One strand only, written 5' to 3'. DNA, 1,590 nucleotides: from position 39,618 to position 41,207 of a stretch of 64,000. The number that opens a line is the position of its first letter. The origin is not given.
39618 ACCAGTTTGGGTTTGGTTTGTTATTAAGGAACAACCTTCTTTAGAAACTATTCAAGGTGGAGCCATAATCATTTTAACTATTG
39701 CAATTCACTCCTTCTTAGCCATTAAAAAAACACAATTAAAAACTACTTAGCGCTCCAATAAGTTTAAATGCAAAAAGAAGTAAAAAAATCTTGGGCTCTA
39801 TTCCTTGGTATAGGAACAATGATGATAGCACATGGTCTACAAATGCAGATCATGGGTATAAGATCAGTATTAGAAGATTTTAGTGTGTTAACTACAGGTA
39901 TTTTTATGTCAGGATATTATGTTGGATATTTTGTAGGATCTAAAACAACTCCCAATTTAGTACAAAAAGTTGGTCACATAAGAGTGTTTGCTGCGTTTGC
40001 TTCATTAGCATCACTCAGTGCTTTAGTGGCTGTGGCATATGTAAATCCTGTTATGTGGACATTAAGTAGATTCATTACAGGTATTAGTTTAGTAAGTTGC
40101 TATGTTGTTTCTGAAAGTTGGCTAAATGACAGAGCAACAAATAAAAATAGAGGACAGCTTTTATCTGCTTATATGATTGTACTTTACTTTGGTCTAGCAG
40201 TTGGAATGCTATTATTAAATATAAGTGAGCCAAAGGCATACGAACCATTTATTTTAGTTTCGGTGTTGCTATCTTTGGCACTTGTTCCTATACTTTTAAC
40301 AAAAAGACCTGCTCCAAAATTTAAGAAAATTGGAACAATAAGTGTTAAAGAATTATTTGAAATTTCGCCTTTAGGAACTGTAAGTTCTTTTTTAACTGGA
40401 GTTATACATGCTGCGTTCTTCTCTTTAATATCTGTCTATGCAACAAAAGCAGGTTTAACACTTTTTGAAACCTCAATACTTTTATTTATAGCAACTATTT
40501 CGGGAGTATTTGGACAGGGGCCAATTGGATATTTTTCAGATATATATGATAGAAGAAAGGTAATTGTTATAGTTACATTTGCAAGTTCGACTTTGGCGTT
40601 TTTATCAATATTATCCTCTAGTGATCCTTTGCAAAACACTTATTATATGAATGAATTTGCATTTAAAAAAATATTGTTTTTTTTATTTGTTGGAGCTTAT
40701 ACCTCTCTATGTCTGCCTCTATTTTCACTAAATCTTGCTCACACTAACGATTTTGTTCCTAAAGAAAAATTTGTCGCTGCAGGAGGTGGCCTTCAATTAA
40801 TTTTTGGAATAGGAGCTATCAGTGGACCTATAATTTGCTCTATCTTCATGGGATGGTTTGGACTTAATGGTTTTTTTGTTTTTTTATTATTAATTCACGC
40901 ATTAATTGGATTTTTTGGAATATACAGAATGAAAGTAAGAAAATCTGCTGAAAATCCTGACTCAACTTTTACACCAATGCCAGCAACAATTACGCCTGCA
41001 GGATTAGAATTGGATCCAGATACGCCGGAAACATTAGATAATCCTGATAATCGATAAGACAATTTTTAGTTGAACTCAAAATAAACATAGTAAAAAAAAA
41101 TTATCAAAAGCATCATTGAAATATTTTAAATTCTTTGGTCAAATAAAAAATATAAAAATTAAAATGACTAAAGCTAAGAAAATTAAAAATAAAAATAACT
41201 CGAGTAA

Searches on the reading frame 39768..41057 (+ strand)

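Call 3: search_protein_families(library=pfam, proteins=[window:39768-41057:+])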
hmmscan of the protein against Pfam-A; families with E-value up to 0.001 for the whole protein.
window:39768-41057:+ (429 aa): 3 families
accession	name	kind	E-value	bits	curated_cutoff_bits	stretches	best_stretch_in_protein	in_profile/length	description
PF07690.21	MFS_1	-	6.2e-31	108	33.4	2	11-286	1-291/347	Major Facilitator Superfamily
PF00083.30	Sugar_tr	-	4.7e-10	39.4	22.3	1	39-150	44-158/452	Sugar (and other) transporter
PF05977.19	MFS_3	-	0.00011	21.2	27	0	253-375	65-177/524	Transmembrane secretion effector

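Call 4: search_protein_families(library=ncbifam, proteins=[window:39768-41057:+])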
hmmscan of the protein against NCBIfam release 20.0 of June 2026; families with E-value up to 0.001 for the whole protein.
window:39768-41057:+ (429 aa): 4 families
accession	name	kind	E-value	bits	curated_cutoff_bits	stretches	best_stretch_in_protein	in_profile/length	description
NF002962.0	PRK03633.1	equivalog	5e-31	108.1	361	1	36-377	36-361/382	MFS transporter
TIGR00880.1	2_A_01_02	superfamily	1.3e-07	31.8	131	2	44-154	1-111/141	multidrug resistance protein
TIGR00900.1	2A0121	subfamily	9.3e-07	28.5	319.6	1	234-401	35-190/364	H+ Antiporter protein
TIGR00895.1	2A0115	subfamily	0.00052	19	418.55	1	5-176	12-188/398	aromatic acid/H+ symport family MFS transporter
